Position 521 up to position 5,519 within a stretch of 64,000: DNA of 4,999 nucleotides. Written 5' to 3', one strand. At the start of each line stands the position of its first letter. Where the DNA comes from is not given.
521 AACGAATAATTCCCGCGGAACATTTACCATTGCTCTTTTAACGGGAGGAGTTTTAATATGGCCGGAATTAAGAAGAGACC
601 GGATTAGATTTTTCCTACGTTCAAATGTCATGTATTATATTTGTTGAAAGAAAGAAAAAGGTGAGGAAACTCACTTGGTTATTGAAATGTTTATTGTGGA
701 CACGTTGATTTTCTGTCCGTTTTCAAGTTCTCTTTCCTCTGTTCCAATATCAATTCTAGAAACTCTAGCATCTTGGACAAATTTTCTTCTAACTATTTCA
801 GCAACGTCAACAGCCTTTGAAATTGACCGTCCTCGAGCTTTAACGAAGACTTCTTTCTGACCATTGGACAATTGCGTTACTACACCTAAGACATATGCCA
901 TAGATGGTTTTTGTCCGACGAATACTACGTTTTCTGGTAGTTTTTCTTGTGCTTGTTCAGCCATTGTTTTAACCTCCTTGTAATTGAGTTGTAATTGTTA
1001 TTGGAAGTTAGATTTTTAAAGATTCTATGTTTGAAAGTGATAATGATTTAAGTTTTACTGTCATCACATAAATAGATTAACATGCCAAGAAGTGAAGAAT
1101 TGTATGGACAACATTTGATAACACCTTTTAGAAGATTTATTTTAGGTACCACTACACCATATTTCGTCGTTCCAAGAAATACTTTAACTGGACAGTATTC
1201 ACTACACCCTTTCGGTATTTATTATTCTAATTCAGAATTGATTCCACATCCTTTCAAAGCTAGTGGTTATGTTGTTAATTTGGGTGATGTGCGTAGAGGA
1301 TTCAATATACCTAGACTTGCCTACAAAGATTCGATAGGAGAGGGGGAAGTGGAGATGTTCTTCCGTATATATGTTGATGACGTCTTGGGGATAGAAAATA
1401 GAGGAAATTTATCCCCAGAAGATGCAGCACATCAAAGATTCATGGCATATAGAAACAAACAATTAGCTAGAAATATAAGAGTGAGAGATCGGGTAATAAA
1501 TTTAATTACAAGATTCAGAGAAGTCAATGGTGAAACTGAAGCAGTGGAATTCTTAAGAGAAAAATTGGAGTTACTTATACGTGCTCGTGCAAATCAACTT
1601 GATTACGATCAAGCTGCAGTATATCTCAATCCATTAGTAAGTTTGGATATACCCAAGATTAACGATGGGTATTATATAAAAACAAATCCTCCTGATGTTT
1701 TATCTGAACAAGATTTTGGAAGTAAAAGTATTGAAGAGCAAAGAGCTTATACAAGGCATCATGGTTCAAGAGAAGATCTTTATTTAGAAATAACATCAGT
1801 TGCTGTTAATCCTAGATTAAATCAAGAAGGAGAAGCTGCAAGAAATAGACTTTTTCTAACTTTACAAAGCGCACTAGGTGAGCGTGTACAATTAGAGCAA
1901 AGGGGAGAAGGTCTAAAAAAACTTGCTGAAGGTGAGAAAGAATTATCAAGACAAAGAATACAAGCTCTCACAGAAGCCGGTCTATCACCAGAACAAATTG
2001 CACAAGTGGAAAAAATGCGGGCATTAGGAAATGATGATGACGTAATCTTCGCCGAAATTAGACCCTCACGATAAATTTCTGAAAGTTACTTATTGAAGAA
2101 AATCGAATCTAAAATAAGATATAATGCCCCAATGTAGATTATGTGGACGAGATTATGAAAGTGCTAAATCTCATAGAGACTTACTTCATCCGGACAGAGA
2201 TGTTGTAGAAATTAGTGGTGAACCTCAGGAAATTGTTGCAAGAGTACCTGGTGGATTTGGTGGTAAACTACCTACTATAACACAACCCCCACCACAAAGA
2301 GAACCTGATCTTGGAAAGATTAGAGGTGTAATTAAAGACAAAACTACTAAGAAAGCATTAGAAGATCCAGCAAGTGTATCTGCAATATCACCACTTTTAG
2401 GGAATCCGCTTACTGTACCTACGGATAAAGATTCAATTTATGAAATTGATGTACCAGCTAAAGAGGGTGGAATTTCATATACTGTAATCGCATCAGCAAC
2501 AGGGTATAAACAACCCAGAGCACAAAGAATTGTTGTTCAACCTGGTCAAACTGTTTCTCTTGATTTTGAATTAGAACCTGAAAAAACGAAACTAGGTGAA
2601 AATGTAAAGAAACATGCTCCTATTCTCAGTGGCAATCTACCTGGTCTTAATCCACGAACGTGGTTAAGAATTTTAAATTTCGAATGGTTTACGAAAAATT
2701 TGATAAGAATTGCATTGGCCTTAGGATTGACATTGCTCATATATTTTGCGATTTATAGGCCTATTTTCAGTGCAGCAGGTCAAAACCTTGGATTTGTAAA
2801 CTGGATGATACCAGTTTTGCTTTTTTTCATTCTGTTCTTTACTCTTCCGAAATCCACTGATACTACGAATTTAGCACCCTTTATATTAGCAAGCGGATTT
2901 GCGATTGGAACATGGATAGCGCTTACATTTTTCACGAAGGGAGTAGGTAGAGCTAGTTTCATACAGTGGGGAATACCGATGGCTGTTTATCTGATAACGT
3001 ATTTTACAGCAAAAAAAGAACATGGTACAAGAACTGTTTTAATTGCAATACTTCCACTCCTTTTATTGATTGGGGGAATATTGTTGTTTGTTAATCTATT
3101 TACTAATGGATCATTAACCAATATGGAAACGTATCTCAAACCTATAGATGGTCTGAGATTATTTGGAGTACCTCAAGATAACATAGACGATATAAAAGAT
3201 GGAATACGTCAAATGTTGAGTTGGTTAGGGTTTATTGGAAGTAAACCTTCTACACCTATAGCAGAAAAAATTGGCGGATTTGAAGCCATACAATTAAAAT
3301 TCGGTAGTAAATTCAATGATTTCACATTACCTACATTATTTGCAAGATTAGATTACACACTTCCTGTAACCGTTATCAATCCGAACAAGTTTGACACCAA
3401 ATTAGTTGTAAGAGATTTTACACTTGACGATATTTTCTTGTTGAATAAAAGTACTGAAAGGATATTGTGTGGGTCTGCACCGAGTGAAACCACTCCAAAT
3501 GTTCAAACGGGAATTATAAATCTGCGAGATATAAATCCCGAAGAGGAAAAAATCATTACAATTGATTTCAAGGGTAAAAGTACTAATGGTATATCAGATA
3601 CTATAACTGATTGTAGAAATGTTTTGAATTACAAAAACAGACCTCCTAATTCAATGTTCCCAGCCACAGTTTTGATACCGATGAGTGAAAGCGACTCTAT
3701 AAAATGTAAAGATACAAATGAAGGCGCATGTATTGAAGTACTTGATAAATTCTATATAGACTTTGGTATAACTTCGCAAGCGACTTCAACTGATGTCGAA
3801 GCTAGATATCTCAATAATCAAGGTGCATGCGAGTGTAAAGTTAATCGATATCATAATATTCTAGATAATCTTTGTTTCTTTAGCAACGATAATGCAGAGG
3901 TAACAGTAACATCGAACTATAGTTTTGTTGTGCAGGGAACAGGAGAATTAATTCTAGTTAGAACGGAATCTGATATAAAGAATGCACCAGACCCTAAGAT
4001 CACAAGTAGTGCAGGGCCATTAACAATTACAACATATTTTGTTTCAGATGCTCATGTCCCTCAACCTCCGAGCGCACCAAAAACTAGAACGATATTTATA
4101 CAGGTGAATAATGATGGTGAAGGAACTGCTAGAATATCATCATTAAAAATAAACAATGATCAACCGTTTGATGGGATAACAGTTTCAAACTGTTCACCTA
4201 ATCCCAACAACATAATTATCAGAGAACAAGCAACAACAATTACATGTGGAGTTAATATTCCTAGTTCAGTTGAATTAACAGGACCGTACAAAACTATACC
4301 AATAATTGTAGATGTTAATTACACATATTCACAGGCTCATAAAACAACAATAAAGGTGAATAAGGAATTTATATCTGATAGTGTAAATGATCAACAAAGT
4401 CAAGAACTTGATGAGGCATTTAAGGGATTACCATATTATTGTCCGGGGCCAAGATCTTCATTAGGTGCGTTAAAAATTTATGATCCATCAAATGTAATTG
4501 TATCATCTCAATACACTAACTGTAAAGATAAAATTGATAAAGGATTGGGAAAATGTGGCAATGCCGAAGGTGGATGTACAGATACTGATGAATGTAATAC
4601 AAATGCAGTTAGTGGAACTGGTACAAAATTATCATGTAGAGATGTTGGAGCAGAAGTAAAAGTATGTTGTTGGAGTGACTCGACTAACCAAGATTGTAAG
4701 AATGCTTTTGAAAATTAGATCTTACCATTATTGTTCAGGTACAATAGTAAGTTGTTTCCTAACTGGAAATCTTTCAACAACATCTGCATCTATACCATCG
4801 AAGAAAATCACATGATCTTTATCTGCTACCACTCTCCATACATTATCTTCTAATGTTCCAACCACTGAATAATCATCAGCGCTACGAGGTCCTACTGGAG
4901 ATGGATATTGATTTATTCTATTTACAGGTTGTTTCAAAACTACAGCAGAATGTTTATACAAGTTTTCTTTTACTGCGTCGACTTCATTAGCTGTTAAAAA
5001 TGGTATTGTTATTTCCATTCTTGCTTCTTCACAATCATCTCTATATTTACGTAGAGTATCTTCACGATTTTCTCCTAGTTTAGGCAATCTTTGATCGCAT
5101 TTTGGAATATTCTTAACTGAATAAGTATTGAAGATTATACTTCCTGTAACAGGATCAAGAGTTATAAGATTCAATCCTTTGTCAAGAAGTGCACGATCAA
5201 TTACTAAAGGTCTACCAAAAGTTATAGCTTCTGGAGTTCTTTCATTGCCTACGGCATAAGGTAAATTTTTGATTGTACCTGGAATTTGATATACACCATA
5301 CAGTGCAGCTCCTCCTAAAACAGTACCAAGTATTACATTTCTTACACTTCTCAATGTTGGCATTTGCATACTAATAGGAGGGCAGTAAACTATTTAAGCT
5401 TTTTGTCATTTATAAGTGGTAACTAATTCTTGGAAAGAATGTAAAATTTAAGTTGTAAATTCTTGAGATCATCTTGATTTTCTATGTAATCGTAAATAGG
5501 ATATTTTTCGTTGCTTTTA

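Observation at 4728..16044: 14-gene type IV pilus-like operon with about a dozen prepilin-like proteins and no archaellum-specific genes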

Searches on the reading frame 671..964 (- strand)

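Call 33: search_protein_families(library=pfam, proteins=[window:671-964:-], max_evalue=0.001)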
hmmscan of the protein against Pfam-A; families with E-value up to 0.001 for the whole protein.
window:671-964:- (97 aa): 1 family
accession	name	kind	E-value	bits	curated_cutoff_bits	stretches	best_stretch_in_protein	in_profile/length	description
PF01918.27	Alba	-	2e-19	69.6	25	1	12-74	1-65/66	Alba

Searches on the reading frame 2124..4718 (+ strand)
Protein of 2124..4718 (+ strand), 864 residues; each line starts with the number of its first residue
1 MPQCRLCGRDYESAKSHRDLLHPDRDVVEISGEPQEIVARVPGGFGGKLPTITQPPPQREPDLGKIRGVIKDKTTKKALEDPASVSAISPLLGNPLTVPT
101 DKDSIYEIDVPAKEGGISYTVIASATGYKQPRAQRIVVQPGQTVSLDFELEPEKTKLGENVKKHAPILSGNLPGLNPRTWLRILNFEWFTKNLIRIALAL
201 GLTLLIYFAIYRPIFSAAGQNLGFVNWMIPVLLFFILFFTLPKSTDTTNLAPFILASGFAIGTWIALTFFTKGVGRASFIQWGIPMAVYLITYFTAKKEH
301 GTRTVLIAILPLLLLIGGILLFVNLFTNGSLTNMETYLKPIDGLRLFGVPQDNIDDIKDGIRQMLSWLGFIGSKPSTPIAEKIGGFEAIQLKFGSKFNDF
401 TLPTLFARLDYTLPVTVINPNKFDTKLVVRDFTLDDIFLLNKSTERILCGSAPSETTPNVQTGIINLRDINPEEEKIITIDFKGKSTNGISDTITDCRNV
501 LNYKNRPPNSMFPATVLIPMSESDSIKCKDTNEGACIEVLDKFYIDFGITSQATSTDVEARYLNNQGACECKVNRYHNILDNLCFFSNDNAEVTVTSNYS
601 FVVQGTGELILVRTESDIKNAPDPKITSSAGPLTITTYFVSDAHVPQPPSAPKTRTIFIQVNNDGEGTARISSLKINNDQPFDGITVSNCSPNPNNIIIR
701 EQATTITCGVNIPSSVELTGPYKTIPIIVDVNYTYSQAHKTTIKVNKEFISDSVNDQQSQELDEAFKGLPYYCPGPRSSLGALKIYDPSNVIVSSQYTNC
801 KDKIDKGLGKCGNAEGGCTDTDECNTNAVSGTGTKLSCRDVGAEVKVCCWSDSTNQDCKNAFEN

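Call 3: search_protein_families(library=pfam, proteins=[window:2124-4718:+], max_evalue=0.1)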
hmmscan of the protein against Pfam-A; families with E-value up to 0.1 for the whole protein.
window:2124-4718:+ (864 aa): 2 families
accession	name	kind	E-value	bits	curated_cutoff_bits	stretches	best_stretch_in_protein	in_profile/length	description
PF13620.12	CarboxypepD_reg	-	7.2e-07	29.9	32.3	1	66-151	2-82/82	Carboxypeptidase regulatory-like domain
PF13715.12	CarbopepD_reg_2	-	0.0014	19.1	32.2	1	66-159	1-85/88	CarboxypepD_reg-like domain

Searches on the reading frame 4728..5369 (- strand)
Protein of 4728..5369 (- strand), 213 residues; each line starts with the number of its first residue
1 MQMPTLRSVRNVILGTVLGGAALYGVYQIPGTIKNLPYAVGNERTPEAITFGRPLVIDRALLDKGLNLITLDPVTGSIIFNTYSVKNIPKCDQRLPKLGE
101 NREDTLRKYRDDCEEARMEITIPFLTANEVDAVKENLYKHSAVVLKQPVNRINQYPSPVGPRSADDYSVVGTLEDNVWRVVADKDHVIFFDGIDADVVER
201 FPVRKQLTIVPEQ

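Call 3: search_protein_families(library=pfam, proteins=[window:4728-5369:-], max_evalue=0.1)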
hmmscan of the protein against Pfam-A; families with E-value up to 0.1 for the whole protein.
window:4728-5369:- (213 aa): 0 families

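Call 4: search_protein_families(library=ncbifam, proteins=[window:4728-5369:-], max_evalue=0.1)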
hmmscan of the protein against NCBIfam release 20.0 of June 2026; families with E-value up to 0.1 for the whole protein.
window:4728-5369:- (213 aa): 0 families
